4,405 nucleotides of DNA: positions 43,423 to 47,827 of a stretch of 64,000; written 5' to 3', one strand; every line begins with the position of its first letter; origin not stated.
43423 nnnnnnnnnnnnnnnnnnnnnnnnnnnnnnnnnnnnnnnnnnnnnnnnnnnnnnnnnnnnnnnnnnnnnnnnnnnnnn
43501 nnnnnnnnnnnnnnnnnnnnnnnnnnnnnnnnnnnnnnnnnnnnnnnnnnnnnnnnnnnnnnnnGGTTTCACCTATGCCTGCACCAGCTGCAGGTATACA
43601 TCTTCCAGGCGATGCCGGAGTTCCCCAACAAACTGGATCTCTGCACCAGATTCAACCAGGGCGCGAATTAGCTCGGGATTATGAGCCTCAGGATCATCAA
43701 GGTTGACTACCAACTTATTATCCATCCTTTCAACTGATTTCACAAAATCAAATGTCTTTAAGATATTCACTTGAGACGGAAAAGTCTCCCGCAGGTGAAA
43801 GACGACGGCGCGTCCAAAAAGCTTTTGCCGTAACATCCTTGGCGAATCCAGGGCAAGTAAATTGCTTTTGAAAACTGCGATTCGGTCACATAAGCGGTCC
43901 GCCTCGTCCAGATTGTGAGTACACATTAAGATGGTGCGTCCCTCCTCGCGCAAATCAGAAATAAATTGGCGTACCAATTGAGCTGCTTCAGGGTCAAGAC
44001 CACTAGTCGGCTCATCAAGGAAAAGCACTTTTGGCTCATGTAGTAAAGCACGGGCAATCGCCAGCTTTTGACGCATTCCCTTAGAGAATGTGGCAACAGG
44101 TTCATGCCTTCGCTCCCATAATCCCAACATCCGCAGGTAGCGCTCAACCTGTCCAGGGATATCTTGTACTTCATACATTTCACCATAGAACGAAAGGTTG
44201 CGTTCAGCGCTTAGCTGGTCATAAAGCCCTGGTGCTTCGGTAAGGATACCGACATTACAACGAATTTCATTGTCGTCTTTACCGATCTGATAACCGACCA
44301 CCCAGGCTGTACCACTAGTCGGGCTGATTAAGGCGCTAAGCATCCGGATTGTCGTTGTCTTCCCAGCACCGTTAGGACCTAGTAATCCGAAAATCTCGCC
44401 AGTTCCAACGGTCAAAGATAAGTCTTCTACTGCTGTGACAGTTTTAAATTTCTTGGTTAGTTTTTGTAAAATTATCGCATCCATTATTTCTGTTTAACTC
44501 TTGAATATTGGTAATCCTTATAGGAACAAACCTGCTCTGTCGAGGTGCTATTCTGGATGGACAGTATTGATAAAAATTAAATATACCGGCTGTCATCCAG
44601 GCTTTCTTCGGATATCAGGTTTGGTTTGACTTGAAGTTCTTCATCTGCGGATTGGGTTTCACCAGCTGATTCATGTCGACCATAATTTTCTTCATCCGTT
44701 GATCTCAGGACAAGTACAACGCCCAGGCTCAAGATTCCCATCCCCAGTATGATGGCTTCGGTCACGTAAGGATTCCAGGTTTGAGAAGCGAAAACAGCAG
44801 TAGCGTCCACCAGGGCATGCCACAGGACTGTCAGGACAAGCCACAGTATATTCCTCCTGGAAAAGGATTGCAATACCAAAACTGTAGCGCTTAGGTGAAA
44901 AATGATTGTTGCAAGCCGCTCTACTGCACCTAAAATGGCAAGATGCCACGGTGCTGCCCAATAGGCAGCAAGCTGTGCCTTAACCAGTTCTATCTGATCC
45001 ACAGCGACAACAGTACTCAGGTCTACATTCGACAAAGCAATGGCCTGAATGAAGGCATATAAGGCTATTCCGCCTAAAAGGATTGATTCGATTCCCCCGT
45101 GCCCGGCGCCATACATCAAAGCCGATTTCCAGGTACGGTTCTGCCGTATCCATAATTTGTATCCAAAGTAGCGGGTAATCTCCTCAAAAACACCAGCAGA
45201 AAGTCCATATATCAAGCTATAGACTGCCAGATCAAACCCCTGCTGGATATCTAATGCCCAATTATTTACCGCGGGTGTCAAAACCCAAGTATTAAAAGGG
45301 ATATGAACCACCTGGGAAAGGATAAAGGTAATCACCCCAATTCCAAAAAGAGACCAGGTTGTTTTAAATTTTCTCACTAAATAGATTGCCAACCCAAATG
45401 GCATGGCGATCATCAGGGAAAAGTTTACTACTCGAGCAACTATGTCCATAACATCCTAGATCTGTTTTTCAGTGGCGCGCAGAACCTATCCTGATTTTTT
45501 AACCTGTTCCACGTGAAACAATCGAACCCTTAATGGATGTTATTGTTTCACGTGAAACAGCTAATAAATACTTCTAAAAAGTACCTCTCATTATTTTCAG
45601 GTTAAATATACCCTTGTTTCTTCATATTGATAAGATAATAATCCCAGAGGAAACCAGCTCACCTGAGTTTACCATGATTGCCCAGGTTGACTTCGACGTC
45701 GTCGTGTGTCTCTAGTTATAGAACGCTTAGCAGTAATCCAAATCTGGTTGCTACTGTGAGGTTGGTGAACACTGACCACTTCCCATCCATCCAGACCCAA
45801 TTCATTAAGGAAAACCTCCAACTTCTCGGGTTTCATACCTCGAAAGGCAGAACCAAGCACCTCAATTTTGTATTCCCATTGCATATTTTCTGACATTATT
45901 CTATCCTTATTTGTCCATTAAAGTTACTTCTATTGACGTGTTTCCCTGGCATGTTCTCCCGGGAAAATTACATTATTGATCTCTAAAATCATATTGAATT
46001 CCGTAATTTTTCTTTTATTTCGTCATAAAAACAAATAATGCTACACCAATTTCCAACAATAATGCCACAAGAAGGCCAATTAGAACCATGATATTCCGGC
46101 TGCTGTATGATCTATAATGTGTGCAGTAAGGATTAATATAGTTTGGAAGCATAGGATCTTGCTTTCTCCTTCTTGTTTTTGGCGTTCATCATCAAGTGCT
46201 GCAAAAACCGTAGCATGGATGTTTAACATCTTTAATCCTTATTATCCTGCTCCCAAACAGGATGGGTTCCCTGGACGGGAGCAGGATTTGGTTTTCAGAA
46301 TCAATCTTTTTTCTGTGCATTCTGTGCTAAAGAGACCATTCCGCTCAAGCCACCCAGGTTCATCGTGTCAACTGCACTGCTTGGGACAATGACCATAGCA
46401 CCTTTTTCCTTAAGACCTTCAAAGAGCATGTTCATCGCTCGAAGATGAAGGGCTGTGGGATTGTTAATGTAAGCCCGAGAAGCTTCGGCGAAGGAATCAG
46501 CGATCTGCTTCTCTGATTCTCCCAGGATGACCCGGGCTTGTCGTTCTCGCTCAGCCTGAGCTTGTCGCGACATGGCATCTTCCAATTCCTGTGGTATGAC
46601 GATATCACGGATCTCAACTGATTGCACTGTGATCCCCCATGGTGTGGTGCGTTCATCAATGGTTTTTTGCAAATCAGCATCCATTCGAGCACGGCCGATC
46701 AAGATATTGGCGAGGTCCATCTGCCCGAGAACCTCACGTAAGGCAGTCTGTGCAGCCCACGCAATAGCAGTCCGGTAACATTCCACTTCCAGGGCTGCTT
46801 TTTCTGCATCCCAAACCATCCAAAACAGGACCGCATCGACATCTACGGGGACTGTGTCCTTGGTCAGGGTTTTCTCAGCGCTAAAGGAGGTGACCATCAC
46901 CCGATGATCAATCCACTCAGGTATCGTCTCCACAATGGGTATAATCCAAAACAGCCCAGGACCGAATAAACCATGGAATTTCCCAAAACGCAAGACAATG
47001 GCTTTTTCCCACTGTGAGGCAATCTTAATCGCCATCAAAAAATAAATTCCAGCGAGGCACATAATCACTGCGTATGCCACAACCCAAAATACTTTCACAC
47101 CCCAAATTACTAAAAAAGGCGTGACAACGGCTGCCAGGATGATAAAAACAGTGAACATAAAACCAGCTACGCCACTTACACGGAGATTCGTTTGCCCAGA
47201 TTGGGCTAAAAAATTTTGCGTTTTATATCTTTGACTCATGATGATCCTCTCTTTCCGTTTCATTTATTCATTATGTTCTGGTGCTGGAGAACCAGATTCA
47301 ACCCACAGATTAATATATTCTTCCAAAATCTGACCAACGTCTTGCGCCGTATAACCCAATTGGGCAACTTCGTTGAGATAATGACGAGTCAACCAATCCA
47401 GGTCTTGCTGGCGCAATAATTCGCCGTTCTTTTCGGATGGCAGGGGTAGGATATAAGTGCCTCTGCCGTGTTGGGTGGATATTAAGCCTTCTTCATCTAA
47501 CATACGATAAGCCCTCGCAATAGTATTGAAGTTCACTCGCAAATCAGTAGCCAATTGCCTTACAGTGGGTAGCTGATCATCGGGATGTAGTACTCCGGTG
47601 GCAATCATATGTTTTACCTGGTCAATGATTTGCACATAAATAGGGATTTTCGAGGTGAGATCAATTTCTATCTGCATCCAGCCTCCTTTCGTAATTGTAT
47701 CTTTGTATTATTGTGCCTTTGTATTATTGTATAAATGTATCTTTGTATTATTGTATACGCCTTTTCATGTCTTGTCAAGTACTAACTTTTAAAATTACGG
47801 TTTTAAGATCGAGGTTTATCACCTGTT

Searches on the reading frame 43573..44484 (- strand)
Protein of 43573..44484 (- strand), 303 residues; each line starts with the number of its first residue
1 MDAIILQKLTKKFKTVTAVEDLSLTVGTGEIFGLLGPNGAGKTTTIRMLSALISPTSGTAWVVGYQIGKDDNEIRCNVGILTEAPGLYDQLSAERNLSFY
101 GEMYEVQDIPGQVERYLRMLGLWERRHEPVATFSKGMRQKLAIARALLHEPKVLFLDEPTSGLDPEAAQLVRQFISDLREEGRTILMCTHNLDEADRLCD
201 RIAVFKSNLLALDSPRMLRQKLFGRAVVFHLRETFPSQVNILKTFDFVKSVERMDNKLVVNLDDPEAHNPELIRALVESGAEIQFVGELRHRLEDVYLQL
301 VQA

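Call 27: search_protein_families(library=pfam, proteins=[window:43573-44484:-])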
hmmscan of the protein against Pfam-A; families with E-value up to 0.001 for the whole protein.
window:43573-44484:- (303 aa): 4 families
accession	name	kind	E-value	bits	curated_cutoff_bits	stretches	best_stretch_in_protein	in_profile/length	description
PF00005.33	ABC_tran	-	1.5e-31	110.3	25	1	20-161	2-137/137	ABC transporter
PF13304.12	AAA_21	-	5.2e-15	56.7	27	1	128-192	233-300/304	AAA domain, putative AbiEii toxin, Type IV TA system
PF13732.12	DrrA1-3_C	-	3.6e-06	28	27.4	1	231-301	17-81/81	ATP-binding protein DrrA1-3-like, C-terminal domain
PF25199.1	nSTAND_NTPase5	-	0.00053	20.3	34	0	6-65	15-75/145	Novel STAND NTPase 5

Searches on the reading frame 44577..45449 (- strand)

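Call 27: search_protein_families(library=pfam, proteins=[window:44577-45449:-])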
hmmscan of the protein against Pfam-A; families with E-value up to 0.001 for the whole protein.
window:44577-45449:- (290 aa): 1 family
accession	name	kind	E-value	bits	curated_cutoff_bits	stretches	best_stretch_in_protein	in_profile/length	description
PF10086.14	YhfC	-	2e-35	122.7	24.2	1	12-232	1-220/222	YhfC intramembrane metalloprotease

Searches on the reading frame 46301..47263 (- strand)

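Call 27: search_protein_families(library=pfam, proteins=[window:46301-47263:-])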
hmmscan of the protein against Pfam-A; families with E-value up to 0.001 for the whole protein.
window:46301-47263:- (320 aa): 2 families
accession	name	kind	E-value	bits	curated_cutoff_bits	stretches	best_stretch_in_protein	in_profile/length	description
PF01145.31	Band_7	-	8.5e-37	127.3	23.6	1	81-251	2-175/176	SPFH domain / Band 7 family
PF13421.11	Band_7_1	-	0.00032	20.8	24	1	172-236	142-208/211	SPFH domain-Band 7 family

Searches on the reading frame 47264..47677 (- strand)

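Call 27: search_protein_families(library=pfam, proteins=[window:47264-47677:-])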
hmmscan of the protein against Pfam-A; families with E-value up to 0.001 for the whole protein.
window:47264-47677:- (137 aa): 2 families
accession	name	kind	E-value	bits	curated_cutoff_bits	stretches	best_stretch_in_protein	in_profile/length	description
PF00392.27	GntR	-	6.3e-18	64.6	27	1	14-76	2-64/64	Bacterial regulatory proteins, gntR family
PF02082.26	Rrf2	-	0.0001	22.9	30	1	29-80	16-68/132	Iron-dependent Transcriptional regulator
